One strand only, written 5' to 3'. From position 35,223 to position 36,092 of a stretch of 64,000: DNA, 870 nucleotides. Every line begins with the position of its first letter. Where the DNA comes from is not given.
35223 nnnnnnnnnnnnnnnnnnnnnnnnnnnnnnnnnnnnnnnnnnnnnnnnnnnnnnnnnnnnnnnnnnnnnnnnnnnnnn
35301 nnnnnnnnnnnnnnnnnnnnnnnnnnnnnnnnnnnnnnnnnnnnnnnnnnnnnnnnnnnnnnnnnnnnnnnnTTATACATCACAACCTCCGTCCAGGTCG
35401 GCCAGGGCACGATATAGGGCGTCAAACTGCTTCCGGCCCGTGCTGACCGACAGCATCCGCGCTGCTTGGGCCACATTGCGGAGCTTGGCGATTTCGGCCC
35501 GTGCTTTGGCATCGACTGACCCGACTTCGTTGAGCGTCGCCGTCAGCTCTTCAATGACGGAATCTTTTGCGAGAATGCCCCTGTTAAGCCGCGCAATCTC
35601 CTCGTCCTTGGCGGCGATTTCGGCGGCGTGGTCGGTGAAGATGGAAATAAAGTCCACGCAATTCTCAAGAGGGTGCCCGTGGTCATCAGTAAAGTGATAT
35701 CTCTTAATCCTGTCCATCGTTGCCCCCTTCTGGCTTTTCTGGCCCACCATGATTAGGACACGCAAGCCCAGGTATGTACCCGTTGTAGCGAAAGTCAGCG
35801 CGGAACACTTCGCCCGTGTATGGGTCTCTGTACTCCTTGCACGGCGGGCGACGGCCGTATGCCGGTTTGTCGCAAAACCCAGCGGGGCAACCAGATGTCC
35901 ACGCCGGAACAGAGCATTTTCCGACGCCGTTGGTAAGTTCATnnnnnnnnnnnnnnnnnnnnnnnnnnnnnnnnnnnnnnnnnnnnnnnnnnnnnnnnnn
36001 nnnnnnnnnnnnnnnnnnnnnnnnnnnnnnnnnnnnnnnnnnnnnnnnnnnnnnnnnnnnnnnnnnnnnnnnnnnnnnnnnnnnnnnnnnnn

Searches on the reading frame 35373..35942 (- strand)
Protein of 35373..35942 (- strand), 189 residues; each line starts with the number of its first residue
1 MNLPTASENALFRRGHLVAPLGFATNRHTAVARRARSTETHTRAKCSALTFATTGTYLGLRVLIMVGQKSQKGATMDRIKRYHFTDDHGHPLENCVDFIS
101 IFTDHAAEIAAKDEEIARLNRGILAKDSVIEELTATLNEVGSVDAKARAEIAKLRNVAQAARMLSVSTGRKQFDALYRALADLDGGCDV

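Call 23: search_protein_families(library=pfam, proteins=[window:35373-35942:-], max_evalue=0.001)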
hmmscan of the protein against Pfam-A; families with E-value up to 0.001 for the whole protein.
window:35373-35942:- (189 aa): 0 families

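Call 44: search_protein_families(library=phrogs, max_evalue=0.001, proteins=[window:35373-35942:-])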
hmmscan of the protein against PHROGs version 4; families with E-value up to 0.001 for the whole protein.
window:35373-35942:- (189 aa): 1 family
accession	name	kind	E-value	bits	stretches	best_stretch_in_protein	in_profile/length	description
phrog_18255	-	unknown function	6.9e-07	29.8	1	76-102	22-48/57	-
